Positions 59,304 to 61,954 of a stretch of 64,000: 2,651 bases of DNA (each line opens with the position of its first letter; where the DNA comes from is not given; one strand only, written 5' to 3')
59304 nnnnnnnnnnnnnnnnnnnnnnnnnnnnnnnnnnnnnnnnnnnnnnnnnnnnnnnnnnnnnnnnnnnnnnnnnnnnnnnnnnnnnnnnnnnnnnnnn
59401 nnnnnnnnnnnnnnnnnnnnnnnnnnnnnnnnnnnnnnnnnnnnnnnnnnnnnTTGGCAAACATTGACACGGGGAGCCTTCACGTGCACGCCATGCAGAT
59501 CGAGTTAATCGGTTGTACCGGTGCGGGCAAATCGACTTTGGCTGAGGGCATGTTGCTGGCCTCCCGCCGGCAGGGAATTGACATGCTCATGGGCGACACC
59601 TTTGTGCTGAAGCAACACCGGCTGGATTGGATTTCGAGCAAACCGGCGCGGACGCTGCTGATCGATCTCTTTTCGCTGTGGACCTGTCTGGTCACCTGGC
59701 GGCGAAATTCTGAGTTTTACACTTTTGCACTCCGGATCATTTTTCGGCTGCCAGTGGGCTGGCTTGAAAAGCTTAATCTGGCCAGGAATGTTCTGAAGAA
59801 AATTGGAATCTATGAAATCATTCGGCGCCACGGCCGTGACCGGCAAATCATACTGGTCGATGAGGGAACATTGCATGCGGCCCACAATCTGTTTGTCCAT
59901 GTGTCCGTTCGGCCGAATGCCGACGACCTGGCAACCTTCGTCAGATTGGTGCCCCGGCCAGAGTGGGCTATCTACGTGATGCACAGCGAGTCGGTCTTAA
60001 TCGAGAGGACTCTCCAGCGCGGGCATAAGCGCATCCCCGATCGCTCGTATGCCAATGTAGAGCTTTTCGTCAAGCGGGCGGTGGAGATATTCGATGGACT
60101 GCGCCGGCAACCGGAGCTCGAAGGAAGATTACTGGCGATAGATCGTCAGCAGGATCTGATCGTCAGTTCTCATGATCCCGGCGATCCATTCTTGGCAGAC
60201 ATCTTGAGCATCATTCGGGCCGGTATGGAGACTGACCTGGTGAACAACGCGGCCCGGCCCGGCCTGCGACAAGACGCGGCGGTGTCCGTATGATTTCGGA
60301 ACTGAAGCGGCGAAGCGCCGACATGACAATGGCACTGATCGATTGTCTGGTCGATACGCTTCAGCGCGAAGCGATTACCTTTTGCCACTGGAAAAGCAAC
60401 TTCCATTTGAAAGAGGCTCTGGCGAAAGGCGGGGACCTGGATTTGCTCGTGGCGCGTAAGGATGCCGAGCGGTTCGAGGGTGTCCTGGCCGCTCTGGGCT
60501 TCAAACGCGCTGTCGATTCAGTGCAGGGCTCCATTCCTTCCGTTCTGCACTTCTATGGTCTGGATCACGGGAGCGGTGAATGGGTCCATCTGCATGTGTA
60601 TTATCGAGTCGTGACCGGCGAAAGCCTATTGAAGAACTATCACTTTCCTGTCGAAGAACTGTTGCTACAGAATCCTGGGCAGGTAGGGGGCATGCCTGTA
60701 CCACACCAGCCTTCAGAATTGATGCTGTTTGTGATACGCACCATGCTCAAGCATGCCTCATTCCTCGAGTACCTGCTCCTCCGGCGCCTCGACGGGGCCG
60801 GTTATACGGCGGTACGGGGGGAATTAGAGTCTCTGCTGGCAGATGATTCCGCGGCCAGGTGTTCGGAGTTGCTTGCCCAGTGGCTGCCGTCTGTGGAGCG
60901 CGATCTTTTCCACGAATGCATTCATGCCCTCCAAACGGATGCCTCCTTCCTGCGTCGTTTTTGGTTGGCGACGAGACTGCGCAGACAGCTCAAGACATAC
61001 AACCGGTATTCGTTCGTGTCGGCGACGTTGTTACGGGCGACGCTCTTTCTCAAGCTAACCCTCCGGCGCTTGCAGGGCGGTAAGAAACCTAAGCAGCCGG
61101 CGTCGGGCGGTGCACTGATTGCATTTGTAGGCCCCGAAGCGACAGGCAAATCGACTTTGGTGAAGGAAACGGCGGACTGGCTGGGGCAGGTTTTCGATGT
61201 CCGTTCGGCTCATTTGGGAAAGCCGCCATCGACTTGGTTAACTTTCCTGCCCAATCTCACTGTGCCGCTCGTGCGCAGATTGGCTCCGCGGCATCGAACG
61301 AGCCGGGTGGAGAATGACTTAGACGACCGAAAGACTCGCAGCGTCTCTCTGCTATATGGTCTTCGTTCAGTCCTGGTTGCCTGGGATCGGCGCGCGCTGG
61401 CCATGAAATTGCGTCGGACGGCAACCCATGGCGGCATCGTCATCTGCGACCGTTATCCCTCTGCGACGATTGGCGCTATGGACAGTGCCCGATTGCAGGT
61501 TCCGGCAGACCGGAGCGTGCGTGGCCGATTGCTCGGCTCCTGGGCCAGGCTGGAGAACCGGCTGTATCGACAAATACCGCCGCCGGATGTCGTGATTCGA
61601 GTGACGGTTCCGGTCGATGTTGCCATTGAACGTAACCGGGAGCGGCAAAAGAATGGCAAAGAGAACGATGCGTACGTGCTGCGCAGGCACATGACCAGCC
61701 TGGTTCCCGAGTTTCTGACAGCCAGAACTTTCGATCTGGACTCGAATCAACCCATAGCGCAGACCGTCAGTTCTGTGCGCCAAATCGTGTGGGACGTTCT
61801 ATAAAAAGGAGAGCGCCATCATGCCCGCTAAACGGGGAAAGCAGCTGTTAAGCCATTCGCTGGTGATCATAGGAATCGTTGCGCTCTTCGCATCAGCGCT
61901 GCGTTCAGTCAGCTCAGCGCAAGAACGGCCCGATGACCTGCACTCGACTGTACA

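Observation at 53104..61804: Mirror-ordered pairs of NTase-like/P-loop kinase-like genes bracket a minimal wzx-wzy-GT4 module in a lower-G+C island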

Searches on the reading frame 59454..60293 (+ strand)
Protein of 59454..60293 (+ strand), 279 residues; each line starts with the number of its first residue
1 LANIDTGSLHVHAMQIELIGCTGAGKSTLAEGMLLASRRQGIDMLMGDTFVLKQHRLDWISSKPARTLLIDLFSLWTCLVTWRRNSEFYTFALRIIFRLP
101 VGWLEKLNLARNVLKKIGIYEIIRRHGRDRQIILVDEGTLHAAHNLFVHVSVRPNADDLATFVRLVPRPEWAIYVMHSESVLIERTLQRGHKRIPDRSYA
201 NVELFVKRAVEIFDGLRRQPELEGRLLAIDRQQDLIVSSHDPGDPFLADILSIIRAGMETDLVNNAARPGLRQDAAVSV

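Call 3: search_protein_families(library=pfam, proteins=[window:59454-60293:+], max_evalue=0.1)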
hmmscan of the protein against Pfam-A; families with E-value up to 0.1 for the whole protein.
window:59454-60293:+ (279 aa): 4 families
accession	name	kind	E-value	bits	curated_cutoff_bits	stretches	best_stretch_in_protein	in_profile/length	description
PF13238.12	AAA_18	-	0.0061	17.5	29.4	0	16-42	1-24/128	AAA domain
PF13671.12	AAA_33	-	0.013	16.3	27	0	17-51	3-34/143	AAA domain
PF13401.12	AAA_22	-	0.04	14.7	27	0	16-64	8-33/130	AAA domain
PF13555.12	AAA_29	-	0.091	13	27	0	10-31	18-40/61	P-loop containing region of AAA domain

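Call 4: search_protein_families(library=ncbifam, proteins=[window:59454-60293:+], max_evalue=0.1)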
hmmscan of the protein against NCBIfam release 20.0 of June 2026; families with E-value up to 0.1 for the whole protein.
window:59454-60293:+ (279 aa): 2 families
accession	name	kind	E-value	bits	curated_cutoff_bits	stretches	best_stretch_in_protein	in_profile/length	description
NF005994.0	PRK08118.1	equivalog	0.03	14.4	215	1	15-50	3-35/172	DNA topology modulation protein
NF006743.0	PRK09270.1-2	equivalog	0.095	11.7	227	0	18-58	33-73/217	nucleoside/nucleotide kinase family protein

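Call 10: search_solved_structures(query=window:59454-60293:+, max_evalue=1)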
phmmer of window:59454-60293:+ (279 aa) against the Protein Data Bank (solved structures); distinct sequences matched with E-value up to 1: 4.
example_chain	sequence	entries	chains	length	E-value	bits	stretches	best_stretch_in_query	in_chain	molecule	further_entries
3adb_A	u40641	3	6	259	0.12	14.9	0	10-53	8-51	L-seryl-tRNA(Sec) kinase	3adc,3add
7kyo_B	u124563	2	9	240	0.33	13.5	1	9-63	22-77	Manganese ABC transporter, ATP-binding protein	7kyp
6bzr_B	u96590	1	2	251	0.98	11.9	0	8-36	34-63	Multidrug resistance-associated protein 6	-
6p7f_A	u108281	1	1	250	0.98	11.9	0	8-36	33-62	Multidrug resistance-associated protein 6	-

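Call 11: search_protein_families(library=padloc, proteins=[window:59454-60293:+], max_evalue=0.01)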
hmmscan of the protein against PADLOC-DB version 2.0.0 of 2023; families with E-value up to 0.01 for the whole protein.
window:59454-60293:+ (279 aa): 0 families

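Call 28: find_homologous_proteins(query=window:59484-60293:+, max_evalue=0.001)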
Query window:59484-60293:+ (269 aa): 419 proteins with E <= 0.001 among 1379 candidates; the best 120 are listed.
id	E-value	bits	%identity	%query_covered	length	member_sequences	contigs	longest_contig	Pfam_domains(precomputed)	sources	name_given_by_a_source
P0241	8.1e-175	597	100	100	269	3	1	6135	-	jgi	-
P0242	8.9e-103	361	65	98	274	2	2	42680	-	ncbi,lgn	-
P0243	1.0e-99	351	65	95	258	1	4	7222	-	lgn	-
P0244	4.0e-97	343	60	99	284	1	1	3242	-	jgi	jgi:thymidylate kinase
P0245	4.9e-96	339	65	92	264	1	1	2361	-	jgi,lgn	jgi:hypothetical protein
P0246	1.2e-95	338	63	94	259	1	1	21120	PF13238.13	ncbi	-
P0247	1.4e-95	338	66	91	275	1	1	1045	-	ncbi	-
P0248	1.9e-95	337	64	94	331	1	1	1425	-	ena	-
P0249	1.1e-94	335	64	94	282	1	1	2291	-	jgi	jgi:hypothetical protein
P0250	1.8e-94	334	65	92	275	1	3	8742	-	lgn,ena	-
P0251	3.2e-94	333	65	91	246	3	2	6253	-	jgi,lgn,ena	-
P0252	5.2e-94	332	62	97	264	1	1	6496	-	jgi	jgi:hypothetical protein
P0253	3.9e-93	330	62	94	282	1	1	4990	-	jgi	jgi:adenylate kinase family enzyme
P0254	4.3e-93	329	60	97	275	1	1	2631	-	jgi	jgi:hypothetical protein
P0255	6.3e-93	329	62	94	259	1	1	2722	-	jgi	jgi:thymidylate kinase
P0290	1.7e-82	295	57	95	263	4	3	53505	-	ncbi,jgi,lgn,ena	-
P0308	2.7e-81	291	58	91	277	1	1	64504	-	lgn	-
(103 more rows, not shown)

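Call 36: search_solved_structures(query=A3, max_evalue=1)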
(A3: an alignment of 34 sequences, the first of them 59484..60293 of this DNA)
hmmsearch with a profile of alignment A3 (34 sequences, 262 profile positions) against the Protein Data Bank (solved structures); distinct sequences matched with E-value up to 1: 29.
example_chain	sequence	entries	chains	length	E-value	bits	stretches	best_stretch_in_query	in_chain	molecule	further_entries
3cmu_A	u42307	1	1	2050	5.1e-08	35.9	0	3-28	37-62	Protein recA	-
3cmt_A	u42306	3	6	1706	1.5e-06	31.1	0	3-28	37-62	Protein recA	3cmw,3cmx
3cmv_A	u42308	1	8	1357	4.5e-05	26.2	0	3-28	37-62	Protein recA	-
3adb_A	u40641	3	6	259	0.00054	22.7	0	1-38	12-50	L-seryl-tRNA(Sec) kinase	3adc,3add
3a4l_A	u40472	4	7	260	0.00054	22.7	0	1-38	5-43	L-seryl-tRNA(Sec) kinase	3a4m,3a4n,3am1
1rz3_A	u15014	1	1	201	0.045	16.4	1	7-41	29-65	hypothetical protein RBSTP0775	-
1via_A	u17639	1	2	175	0.048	16.3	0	3-23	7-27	shikimate kinase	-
6c2u_A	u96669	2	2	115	0.06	16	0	5-35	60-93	phosphate-loop protein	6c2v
7kyo_B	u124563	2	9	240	0.13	14.9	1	5-49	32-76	Manganese ABC transporter, ATP-binding protein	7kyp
8jwi_A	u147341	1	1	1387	0.14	14.8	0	5-50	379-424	Multidrug resistance protein 1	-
8jvh_A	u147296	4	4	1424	0.14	14.7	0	5-50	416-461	Multidrug resistance protein 1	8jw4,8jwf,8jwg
9ws4_A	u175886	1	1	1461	0.15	14.6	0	5-50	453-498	Multidrug resistance protein 1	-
5dgx_A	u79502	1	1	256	0.17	14.5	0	3-34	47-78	Lipid A export ATP-binding/permease protein MsbA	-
9nlj_U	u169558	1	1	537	0.17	14.4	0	3-39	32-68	Uup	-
9qkn_A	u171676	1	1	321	0.24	14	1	4-37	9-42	Uridine kinase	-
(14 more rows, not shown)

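Call 52: find_encoding_contigs(protein=P0308, flank=10000, max_places=1)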
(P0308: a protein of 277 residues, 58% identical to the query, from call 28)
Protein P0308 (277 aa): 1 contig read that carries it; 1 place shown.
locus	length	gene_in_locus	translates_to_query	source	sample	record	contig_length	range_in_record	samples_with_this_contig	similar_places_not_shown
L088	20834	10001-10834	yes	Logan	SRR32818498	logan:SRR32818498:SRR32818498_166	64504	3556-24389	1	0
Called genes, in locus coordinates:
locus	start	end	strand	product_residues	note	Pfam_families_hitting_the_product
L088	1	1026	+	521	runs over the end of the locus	PF14907:NTP_transf_5 (weak)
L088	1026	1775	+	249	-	PF01202:SKI (faint), PF01712:dNK (faint), PF13238:AAA_18 (faint)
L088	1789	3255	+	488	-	PF01943:Polysacc_synt, PF13440:Polysacc_synt_3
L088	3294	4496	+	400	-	PF04932:Wzy_C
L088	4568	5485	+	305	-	PF13469:Sulfotransfer_3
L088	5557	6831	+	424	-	PF13439:Glyco_transf_4 (weak), PF00534:Glycos_transf_1, PF13692:Glyco_trans_1_4, PF13524:Glyco_trans_1_2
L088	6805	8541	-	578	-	PF22842:Pel9A-like_beta_helix, PF13229:Beta_helix (faint)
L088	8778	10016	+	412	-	PF00534:Glycos_transf_1, PF13692:Glyco_trans_1_4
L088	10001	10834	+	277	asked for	-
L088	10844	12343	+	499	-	-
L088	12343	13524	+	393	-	PF13477:Glyco_trans_4_2, PF13579:Glyco_trans_4_4, PF13439:Glyco_transf_4 (weak), PF20706:GT4-conflict (faint), PF00534:Glycos_transf_1, PF13692:Glyco_trans_1_4, PF13524:Glyco_trans_1_2 (weak)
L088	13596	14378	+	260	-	PF02397:Bac_transf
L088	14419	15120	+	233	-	PF08889:WbqC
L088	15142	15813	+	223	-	PF02585:PIG-L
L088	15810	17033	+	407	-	PF01041:DegT_DnrJ_EryC1, PF00155:Aminotran_1_2 (faint), PF01212:Beta_elim_lyase (faint)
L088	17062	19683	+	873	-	PF02397:Bac_transf, PF13727:CoA_binding_3, PF01073:3Beta_HSD, PF01370:Epimerase, PF02719:Polysacc_synt_2, PF04321:RmlD_sub_bind, PF07993:NAD_binding_4 (faint), PF16363:GDP_Man_Dehyd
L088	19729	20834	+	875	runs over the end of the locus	PF26550:Tricorn_2nd (faint), PF26549:Tricorn_N, PF07676:PD40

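Call 53: find_encoding_contigs(protein=P0290, flank=10000, max_places=1)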
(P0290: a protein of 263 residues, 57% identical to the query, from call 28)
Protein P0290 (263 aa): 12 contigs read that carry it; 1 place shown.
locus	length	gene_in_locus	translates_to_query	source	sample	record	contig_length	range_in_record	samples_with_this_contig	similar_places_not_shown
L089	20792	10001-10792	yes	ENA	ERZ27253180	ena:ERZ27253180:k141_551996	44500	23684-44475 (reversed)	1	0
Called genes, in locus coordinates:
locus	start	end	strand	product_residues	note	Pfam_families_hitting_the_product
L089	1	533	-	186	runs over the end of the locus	?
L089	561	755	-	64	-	-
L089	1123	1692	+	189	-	PF02357:NusG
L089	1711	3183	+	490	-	PF14907:NTP_transf_5 (weak), PF02223:Thymidylate_kin (faint)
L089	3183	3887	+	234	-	PF13238:AAA_18 (faint)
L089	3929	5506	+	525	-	PF13440:Polysacc_synt_3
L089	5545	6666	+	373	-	PF13439:Glyco_transf_4, PF13579:Glyco_trans_4_4, PF20706:GT4-conflict, PF00534:Glycos_transf_1, PF13692:Glyco_trans_1_4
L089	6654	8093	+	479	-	PF04932:Wzy_C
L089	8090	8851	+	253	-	PF01522:Polysacc_deac_1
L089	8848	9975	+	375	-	PF13439:Glyco_transf_4, PF13579:Glyco_trans_4_4 (weak), PF20706:GT4-conflict (weak), PF00534:Glycos_transf_1, PF13692:Glyco_trans_1_4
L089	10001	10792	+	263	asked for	-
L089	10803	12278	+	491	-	-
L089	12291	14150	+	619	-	PF01436:NHL (faint), PF06977:SdiA-regulated (weak)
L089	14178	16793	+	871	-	PF06977:SdiA-regulated (faint), PF08450:SGL (faint)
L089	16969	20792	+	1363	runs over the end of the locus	PF01436:NHL (faint), PF06977:SdiA-regulated (faint), PF24517:CBM96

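Call 54: find_encoding_contigs(protein=P0242, flank=10000, max_places=1)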
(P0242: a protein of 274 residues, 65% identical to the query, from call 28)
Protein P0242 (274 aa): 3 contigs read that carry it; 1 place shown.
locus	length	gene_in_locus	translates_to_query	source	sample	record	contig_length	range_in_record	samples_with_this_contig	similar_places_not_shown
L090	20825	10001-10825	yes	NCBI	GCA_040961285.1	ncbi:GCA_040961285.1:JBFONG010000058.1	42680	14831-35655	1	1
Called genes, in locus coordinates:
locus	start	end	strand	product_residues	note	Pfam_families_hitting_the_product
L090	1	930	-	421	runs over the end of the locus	PF03916:NrfD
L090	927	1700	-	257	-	PF00037:Fer4 (faint), PF12797:Fer4_2 (weak), PF13237:Fer4_10 (faint), PF12798:Fer4_3 (faint), PF13247:Fer4_11, PF12797:Fer4_2 (weak), PF12837:Fer4_6 (weak), PF12838:Fer4_7 (weak), +2 more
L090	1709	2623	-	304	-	PF14537:Cytochrom_c3_2 (faint), PF22113:Mtrc-MtrF_II-IV_dom (faint), PF14522:Cytochrome_C7 (faint), PF13435:Cytochrome_C554, PF09699:Paired_CXXCH_1 (weak)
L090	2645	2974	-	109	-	-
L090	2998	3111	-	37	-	-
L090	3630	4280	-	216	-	PF00072:Response_reg, PF08281:Sigma70_r4_2, PF00196:GerE, PF13384:HTH_23 (faint)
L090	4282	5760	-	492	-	PF07730:HisKA_3, PF13581:HATPase_c_2 (weak), PF02518:HATPase_c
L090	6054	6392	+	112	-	PF01740:STAS, PF13466:STAS_2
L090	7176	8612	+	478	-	PF01943:Polysacc_synt, PF13440:Polysacc_synt_3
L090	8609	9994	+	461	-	PF04932:Wzy_C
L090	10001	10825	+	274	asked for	-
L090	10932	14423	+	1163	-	-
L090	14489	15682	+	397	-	PF13439:Glyco_transf_4, PF13579:Glyco_trans_4_4, PF00534:Glycos_transf_1, PF13692:Glyco_trans_1_4, PF13524:Glyco_trans_1_2 (weak)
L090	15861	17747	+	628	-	PF22842:Pel9A-like_beta_helix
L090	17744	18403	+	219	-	PF02397:Bac_transf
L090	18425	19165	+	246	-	PF08889:WbqC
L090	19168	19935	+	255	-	PF08889:WbqC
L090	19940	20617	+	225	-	PF02585:PIG-L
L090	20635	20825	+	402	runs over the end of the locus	PF01041:DegT_DnrJ_EryC1, PF00155:Aminotran_1_2, PF01053:Cys_Met_Meta_PP (weak), PF01212:Beta_elim_lyase (weak)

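Call 60: search_protein_families(library=pfam, proteins=[L090:10932-14423:+, L089:1123-1692:+, L089:12291-14150:+], max_evalue=0.05)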
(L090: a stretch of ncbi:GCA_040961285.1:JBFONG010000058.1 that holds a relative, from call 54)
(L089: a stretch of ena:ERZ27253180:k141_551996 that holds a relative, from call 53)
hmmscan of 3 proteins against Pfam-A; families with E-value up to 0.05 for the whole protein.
L090:10932-14423:+ (1163 aa): 4 families
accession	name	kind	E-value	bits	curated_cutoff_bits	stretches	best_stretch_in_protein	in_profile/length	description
PF01436.27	NHL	-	8.8e-10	38.6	20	0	156-181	1-25/28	NHL repeat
PF06977.17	SdiA-regulated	-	1.7e-08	34.4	21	1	117-266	76-224/249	SdiA-regulated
PF14339.12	DUF4394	-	0.012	15.4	29.6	0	215-273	27-82/230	Domain of unknown function (DUF4394)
PF08450.18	SGL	-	0.03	14.4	26.3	0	148-191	125-168/246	SMP-30/Gluconolactonase/LRE-like region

L089:1123-1692:+ (189 aa): 1 family
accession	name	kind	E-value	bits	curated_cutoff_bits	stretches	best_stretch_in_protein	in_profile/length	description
PF02357.24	NusG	-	4.5e-15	56.4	22.2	1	6-97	2-93/93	Transcription termination factor nusG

L089:12291-14150:+ (619 aa): 2 families
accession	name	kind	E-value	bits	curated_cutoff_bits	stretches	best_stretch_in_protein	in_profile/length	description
PF06977.17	SdiA-regulated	-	2.9e-08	33.7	21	1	154-254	122-218/249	SdiA-regulated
PF01436.27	NHL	-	3.7e-07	30.3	20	0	151-169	2-19/28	NHL repeat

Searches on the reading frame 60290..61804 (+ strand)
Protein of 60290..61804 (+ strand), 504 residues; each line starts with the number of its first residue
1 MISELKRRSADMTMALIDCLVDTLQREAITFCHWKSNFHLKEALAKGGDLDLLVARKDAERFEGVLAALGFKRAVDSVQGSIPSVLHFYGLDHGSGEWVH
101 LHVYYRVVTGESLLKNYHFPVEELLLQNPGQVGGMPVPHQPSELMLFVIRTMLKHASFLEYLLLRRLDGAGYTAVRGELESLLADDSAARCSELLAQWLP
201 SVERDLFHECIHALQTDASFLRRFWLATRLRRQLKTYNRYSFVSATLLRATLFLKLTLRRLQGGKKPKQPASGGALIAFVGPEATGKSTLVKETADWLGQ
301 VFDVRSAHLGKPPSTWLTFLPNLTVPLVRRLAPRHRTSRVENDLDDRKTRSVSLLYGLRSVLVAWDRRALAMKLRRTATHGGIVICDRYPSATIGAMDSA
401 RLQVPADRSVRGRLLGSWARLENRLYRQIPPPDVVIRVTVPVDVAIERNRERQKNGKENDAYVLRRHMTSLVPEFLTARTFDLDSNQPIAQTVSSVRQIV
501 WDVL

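Call 3: search_protein_families(library=pfam, proteins=[window:60290-61804:+], max_evalue=0.1)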
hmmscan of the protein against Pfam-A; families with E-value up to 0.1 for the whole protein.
window:60290-61804:+ (504 aa): 6 families
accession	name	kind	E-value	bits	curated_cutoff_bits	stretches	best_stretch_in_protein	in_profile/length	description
PF02223.23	Thymidylate_kin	-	5.1e-05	23.5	27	1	362-494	60-183/185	Thymidylate kinase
PF14907.12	NTP_transf_5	-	0.00041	20.4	31.2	1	47-148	94-186/249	Uncharacterised nucleotidyltransferase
PF13521.12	AAA_28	-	0.00079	20.1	27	0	277-299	2-24/164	AAA domain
PF13671.12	AAA_33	-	0.0029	18.4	27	0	276-296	1-21/143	AAA domain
PF13401.12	AAA_22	-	0.0033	18.2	27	1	274-349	5-84/130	AAA domain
PF13191.12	AAA_16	-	0.041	14.8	32.6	0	276-348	26-99/167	AAA ATPase domain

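Call 4: search_protein_families(library=ncbifam, proteins=[window:60290-61804:+], max_evalue=0.1)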
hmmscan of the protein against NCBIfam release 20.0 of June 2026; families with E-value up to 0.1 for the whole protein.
window:60290-61804:+ (504 aa): 2 families
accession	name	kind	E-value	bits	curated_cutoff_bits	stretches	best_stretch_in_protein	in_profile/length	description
NF005923.0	PRK07933.1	equivalog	2.5e-09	36.8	193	1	360-462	67-165/213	dTMP kinase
TIGR00041.1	DTMP_kinase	equivalog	3.6e-05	23.6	83.25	0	423-489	118-189/196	dTMP kinase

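Call 11: search_protein_families(library=padloc, proteins=[window:60290-61804:+], max_evalue=0.01)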
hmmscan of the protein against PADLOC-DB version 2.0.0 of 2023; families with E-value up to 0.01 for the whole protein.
window:60290-61804:+ (504 aa): 0 families
